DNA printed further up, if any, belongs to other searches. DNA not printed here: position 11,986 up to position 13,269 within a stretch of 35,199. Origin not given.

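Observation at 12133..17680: Fis-HTH / GlmU-acetyltransferase-like / giant GlmS-like module: a non-canonical hexosamine-type pathway?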

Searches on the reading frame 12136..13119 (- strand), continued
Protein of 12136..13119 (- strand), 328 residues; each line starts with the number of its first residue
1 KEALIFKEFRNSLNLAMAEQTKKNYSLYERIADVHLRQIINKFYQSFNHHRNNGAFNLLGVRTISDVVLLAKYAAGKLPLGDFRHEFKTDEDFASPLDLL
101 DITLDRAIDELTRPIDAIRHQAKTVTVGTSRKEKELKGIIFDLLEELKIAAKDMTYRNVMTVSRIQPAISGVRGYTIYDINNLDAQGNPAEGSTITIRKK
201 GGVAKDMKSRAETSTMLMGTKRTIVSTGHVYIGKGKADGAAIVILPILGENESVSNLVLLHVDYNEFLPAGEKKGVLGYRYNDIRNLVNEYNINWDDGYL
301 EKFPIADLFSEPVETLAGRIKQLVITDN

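Call 75: find_encoding_contigs(protein=P0419, flank=9000, max_places=1)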
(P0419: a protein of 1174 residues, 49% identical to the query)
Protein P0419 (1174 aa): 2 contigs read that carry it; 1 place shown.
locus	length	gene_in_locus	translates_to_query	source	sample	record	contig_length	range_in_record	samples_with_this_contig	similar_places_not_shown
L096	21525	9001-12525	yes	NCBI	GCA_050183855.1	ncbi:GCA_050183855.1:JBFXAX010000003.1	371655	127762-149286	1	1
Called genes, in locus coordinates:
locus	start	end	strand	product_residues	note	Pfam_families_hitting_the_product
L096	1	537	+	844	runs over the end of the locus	PF00358:PTS_EIIA_1, PF00381:PTS-HPr, PF05524:PEP-utilisers_N, PF00391:PEP-utilizers, PF02896:PEP-utilizers_C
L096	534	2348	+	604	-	PF02378:PTS_EIIC, PF00367:PTS_EIIB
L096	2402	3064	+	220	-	-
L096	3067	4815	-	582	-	PF00501:AMP-binding, PF23024:AMP-dom_DIP2-like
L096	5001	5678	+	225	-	PF28597:T2SSF_N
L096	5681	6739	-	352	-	PF00482:T2SSF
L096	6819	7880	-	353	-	PF04055:Radical_SAM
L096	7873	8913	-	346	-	PF06071:YchF-GTPase_C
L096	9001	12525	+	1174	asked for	PF13522:GATase_6 (weak), PF13537:GATase_7 (faint), PF01380:SIS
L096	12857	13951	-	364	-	-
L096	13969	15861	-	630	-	PF00041:fn3 (faint)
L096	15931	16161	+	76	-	-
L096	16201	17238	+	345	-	-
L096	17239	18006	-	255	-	PF00106:adh_short, PF13561:adh_short_C2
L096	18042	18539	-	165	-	-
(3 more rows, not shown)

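Call 76: find_encoding_contigs(protein=P0439, flank=9000, max_places=1)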
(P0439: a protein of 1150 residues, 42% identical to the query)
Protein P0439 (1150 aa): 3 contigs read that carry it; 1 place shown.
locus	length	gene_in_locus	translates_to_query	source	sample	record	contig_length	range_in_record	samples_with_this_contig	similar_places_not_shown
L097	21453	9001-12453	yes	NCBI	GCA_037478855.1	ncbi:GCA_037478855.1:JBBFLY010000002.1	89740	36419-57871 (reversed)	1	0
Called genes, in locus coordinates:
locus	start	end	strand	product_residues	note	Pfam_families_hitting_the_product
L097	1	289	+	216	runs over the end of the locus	PF00406:ADK, PF13207:AAA_17, PF05191:ADK_lid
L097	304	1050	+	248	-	PF00557:Peptidase_M24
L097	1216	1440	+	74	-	PF01176:eIF-1a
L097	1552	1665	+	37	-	PF00444:Ribosomal_L36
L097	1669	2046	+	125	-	PF00416:Ribosomal_S13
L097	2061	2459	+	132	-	PF00411:Ribosomal_S11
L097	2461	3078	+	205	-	PF00163:Ribosomal_S4, PF01479:S4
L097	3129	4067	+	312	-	PF01193:RNA_pol_L, PF01000:RNA_pol_A_bac, PF03118:RNA_pol_A_CTD, PF26169:HHH_XRCC3_RpoA (weak)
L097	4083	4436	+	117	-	PF01196:Ribosomal_L17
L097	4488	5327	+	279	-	PF01416:PseudoU_synth_1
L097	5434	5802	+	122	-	PF22277:EncFtn-like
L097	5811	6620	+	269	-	PF04454:Linocin_M18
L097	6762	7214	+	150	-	PF00572:Ribosomal_L13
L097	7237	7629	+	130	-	PF00380:Ribosomal_S9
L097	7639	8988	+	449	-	PF02878:PGM_PMM_I, PF02879:PGM_PMM_II, PF02880:PGM_PMM_III, PF00408:PGM_PMM_IV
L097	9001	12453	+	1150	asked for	PF13522:GATase_6, PF01380:SIS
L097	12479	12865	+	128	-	PF01648:ACPS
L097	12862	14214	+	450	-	PF03853:YjeF_N, PF01256:Carb_kinase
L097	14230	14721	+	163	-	PF00571:CBS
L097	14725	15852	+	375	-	PF01168:Ala_racemase_N, PF00842:Ala_racemase_C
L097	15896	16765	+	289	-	PF03576:Peptidase_S58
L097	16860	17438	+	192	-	PF03167:UDG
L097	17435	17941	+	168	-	PF02367:TsaE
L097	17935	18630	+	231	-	PF00814:TsaD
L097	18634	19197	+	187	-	PF00583:Acetyltransf_1, PF13673:Acetyltransf_10, PF13508:Acetyltransf_7, PF08445:FR47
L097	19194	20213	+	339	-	PF02543:Carbam_trans_N (faint), PF00814:TsaD, PF22521:HypF_C_2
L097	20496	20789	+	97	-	PF00166:Cpn10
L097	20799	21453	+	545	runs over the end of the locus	PF00118:Cpn60_TCP1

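Call 77: find_encoding_contigs(protein=P0431, flank=9000, max_places=1)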
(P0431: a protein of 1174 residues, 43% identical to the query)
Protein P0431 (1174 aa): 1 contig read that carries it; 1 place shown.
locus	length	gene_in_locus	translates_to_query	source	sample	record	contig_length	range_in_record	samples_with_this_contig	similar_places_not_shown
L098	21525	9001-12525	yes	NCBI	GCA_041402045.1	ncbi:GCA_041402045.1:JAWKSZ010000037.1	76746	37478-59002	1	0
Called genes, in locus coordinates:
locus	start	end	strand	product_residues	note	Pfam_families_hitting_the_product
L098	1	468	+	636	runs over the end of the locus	-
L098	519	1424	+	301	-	PF01887:SAM_HAT_N, PF20257:SAM_HAT_C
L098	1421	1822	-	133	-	-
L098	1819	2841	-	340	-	PF13177:DNA_pol3_delta2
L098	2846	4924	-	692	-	PF12787:EcsC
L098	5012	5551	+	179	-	PF00227:Proteasome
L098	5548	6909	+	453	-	PF13191:AAA_16, PF00004:AAA (weak), PF07724:AAA_2 (weak), PF07728:AAA_5 (weak), PF13401:AAA_22 (weak), PF07724:AAA_2, PF00004:AAA (weak)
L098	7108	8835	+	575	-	PF17092:PCB_OB (faint), PF21710:Spt6_S1 (faint), PF00575:S1 (weak), PF18614:RNase_II_C_S1 (faint), PF00575:S1, PF23459:S1_RRP5, PF00575:S1, PF23459:S1_RRP5 (weak)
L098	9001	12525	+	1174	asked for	PF01380:SIS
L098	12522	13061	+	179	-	PF22769:DCD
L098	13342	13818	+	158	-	-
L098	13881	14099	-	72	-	-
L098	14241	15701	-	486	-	PF00370:FGGY_N, PF02782:FGGY_C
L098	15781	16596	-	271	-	-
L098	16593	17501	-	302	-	-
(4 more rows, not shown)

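Call 78: find_encoding_contigs(protein=P0424, flank=9000, max_places=1)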
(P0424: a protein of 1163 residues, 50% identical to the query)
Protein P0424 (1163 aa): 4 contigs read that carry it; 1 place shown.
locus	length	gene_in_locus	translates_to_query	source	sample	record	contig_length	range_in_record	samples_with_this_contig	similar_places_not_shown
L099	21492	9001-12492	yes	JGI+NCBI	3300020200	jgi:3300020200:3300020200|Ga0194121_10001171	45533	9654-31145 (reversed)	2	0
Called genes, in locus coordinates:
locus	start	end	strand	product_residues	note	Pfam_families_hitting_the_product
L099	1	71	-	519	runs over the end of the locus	PF19077:Big_13 (faint), PF01471:PG_binding_1, PF03734:YkuD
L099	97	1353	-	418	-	PF13489:Methyltransf_23, PF08003:Methyltransf_9 (weak), PF13847:Methyltransf_31, PF08241:Methyltransf_11, PF08242:Methyltransf_12, PF13649:Methyltransf_25, PF05402:PqqD (weak)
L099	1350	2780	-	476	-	PF00246:Peptidase_M14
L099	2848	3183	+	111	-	-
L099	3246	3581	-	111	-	-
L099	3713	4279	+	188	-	-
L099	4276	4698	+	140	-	PF01894:YjbQ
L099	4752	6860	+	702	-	PF01564:Spermine_synth, PF08241:Methyltransf_11 (weak), PF13649:Methyltransf_25 (weak)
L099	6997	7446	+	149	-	-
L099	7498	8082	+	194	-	-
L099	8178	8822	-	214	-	-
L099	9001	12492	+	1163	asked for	PF13522:GATase_6 (faint), PF01380:SIS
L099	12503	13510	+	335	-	-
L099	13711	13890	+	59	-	-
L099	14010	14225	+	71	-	PF02452:PemK_toxin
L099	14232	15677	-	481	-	PF17767:NAPRTase_N, PF17956:NAPRTase_C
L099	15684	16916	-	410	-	PF04055:Radical_SAM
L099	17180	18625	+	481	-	-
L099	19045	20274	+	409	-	PF00485:PRK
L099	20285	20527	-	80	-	-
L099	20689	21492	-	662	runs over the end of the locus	PF00069:Pkinase, PF07714:PK_Tyr_Ser-Thr, PF01636:APH (faint), PF08308:PEGA (faint)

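Call 79: find_encoding_contigs(protein=P0486, flank=9000, max_places=1)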
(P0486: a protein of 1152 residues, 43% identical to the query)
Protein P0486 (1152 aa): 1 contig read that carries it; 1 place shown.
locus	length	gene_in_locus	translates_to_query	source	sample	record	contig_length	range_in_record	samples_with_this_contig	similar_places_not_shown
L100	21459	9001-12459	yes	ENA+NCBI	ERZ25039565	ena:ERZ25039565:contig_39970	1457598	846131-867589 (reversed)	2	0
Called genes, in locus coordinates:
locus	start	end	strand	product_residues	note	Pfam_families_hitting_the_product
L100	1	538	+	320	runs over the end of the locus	PF01193:RNA_pol_L, PF01000:RNA_pol_A_bac, PF03118:RNA_pol_A_CTD, PF26169:HHH_XRCC3_RpoA (weak)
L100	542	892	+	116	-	PF01196:Ribosomal_L17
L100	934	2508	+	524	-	PF07690:MFS_1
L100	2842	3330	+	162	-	PF01416:PseudoU_synth_1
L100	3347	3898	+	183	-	PF01169:GDT1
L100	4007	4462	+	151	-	PF00572:Ribosomal_L13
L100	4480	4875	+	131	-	PF00380:Ribosomal_S9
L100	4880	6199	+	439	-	PF02878:PGM_PMM_I, PF02879:PGM_PMM_II, PF02880:PGM_PMM_III, PF00408:PGM_PMM_IV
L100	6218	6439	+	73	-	PF13473:Cupredoxin_1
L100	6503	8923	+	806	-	PF02687:FtsX (weak)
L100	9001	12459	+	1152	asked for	PF13522:GATase_6, PF01380:SIS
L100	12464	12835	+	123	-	PF01648:ACPS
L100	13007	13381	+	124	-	PF00583:Acetyltransf_1, PF13302:Acetyltransf_3, PF13673:Acetyltransf_10, PF13508:Acetyltransf_7, PF08445:FR47 (weak)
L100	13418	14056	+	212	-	PF11139:SfLAP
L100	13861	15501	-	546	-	PF07690:MFS_1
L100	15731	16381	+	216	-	PF07885:Ion_trans_2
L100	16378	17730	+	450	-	PF03853:YjeF_N, PF01256:Carb_kinase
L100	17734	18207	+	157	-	PF00571:CBS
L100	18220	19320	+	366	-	PF01168:Ala_racemase_N, PF00842:Ala_racemase_C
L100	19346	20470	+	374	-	PF12038:QTMAN_N, PF20706:GT4-conflict (weak), PF00534:Glycos_transf_1, PF13692:Glyco_trans_1_4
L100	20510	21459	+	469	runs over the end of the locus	PF00069:Pkinase (weak)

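Call 80: find_encoding_contigs(protein=P0487, flank=9000, max_places=1)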
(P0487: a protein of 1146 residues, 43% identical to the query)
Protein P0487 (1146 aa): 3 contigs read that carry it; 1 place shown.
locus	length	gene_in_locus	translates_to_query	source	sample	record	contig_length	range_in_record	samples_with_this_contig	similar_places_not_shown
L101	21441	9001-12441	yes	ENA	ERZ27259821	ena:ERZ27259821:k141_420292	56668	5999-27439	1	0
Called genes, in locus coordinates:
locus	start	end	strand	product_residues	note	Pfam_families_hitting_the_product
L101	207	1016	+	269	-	PF13622:4HBT_3, PF20789:4HBT_3C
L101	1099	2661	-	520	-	PF02538:Hydantoinase_B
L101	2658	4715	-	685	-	PF05378:Hydant_A_N, PF01968:Hydantoinase_A, PF19278:Hydant_A_C (weak)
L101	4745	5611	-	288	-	-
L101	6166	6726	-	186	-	PF00440:TetR_N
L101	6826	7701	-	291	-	PF09339:HTH_IclR, PF01614:IclR_C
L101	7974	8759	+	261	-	PF09339:HTH_IclR, PF12802:MarR_2 (weak), PF01614:IclR_C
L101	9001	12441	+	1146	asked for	PF13522:GATase_6, PF01380:SIS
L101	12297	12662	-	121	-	-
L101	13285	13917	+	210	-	PF00132:Hexapep (weak), PF25087:GMPPB_C (faint), PF14602:Hexapep_2 (faint), PF00132:Hexapep (weak)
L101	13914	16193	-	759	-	PF01315:Ald_Xan_dh_C, PF02738:MoCoBD_1, PF20256:MoCoBD_2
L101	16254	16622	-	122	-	PF13581:HATPase_c_2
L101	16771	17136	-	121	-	PF13560:HTH_31, PF01381:HTH_3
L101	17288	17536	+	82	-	PF13744:HTH_37 (weak), PF13560:HTH_31, PF01381:HTH_3, PF07022:Phage_CI_repr (weak), PF12844:HTH_19, PF13443:HTH_26 (weak)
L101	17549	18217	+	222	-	PF09250:Prim-Pol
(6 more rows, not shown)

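Call 81: find_encoding_contigs(protein=P0474, flank=9000, max_places=1)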
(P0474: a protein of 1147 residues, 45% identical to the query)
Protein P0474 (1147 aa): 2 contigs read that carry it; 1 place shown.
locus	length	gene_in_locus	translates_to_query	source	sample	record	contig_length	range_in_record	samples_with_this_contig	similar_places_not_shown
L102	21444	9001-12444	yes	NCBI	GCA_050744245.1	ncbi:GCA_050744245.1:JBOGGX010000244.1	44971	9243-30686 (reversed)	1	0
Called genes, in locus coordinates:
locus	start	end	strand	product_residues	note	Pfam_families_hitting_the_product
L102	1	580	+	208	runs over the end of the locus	PF00163:Ribosomal_S4, PF13275:S4_2 (weak), PF22421:SYY_C-terminal (faint), PF01479:S4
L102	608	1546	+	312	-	PF01193:RNA_pol_L, PF01000:RNA_pol_A_bac, PF03118:RNA_pol_A_CTD, PF26169:HHH_XRCC3_RpoA (weak)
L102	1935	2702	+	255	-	PF01416:PseudoU_synth_1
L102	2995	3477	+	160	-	PF04306:DUF456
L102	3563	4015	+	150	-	PF12802:MarR_2, PF01047:MarR, PF13463:HTH_27 (weak)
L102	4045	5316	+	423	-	PF05977:MFS_3, PF07690:MFS_1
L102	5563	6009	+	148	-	PF00572:Ribosomal_L13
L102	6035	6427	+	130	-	PF00380:Ribosomal_S9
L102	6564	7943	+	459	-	PF02878:PGM_PMM_I, PF02879:PGM_PMM_II, PF02880:PGM_PMM_III, PF00408:PGM_PMM_IV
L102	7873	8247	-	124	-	PF10861:DUF2784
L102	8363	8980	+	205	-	PF00068:Phospholip_A2_1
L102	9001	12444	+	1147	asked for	PF13522:GATase_6, PF01380:SIS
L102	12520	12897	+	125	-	PF01648:ACPS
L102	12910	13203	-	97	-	-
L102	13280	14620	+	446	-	PF03853:YjeF_N, PF01256:Carb_kinase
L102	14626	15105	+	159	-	PF00571:CBS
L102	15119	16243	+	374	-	PF01168:Ala_racemase_N, PF00842:Ala_racemase_C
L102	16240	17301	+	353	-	PF12146:Hydrolase_4, PF00561:Abhydrolase_1, PF12697:Abhydrolase_6, PF12695:Abhydrolase_5 (faint)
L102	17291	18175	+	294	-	PF03576:Peptidase_S58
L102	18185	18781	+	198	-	PF03167:UDG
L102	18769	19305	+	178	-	PF02367:TsaE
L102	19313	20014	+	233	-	PF00814:TsaD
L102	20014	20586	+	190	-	PF00583:Acetyltransf_1, PF13673:Acetyltransf_10, PF13508:Acetyltransf_7, PF08445:FR47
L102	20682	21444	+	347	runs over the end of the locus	PF00814:TsaD, PF22521:HypF_C_2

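Call 82: search_protein_families(library=ncbifam, proteins=[L097:7639-8985:+, L100:4880-6196:+, L097:9001-12450:+, L099:12503-13507:+], max_evalue=0.00001)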
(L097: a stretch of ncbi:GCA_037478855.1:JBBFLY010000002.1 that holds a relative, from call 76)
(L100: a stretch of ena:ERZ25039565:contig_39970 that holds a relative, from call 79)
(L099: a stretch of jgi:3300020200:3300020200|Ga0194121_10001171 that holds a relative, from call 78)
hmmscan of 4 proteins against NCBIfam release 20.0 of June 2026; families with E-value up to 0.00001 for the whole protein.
L097:7639-8985:+ (449 aa): 7 families
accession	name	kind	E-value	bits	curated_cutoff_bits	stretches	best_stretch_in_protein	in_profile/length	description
TIGR01455.1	glmM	equivalog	1e-151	505.6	447.55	1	5-444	1-441/442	phosphoglucosamine mutase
TIGR03990.1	Arch_GlmM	equivalog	1.4e-85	287.8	439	1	5-442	4-443/444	phosphoglucosamine mutase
NF007088.0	PRK09542.1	equivalog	7.5e-53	180.1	618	1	10-443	17-453/456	phosphomannomutase/phosphoglucomutase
NF046027.1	PhglucPhmanMutPgmG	equivalog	2.2e-39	135.4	600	1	21-441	23-448/460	phosphoglucomutase/phosphomannomutase PgmG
NF011943.0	PRK15414.1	subfamily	4.5e-30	105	801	1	10-438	12-449/456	phosphomannomutase CpsG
TIGR01132.1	pgm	equivalog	7e-08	31.3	778.05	0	238-358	301-428/546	phosphoglucomutase (alpha-D-glucose-1,6-bisphosphate-dependent)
NF005737.0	PRK07564.1-1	equivalog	2.3e-06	26.5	378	0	174-369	204-404/543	alpha-D-glucose phosphate-specific phosphoglucomutase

L100:4880-6196:+ (439 aa): 6 families
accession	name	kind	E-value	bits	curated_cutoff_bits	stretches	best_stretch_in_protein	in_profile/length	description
TIGR01455.1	glmM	equivalog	1.2e-144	482.3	447.55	1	5-435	1-441/442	phosphoglucosamine mutase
TIGR03990.1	Arch_GlmM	equivalog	7.1e-86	288.8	439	1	5-432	4-442/444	phosphoglucosamine mutase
NF007088.0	PRK09542.1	equivalog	1.4e-47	162.8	618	1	15-430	23-449/456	phosphomannomutase/phosphoglucomutase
NF046027.1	PhglucPhmanMutPgmG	equivalog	3.7e-36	124.8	600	1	17-396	23-396/460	phosphoglucomutase/phosphomannomutase PgmG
NF011943.0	PRK15414.1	subfamily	2.7e-25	89.3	801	1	16-423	19-443/456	phosphomannomutase CpsG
TIGR01132.1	pgm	equivalog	8.6e-07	27.7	778.05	0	4-124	41-177/546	phosphoglucomutase (alpha-D-glucose-1,6-bisphosphate-dependent)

L097:9001-12450:+ (1150 aa): 5 families
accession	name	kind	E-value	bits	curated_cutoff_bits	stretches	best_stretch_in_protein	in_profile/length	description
NF001484.0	PRK00331.1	subfamily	7.8e-76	255.7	381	1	233-830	41-584/601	isomerizing glutamine--fructose-6-phosphate transaminase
TIGR01135.1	glmS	equivalog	6.1e-68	229.8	418.05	1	238-829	45-589/607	glutamine--fructose-6-phosphate transaminase (isomerizing)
NF046059.1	NagB_SO3506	equivalog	8.8e-18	64.7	430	1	509-732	21-227/330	glucosamine-6-phosphate deaminase NagB-II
NF008458.0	PRK11337.1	equivalog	3.8e-07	29.3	378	1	578-633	189-245/293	MurR/RpiR family transcriptional regulator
NF040776.2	AlsR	equivalog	8.7e-06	24.8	400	0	579-629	178-228/279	transcriptional repressor AlsR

L099:12503-13507:+ (335 aa): 0 families
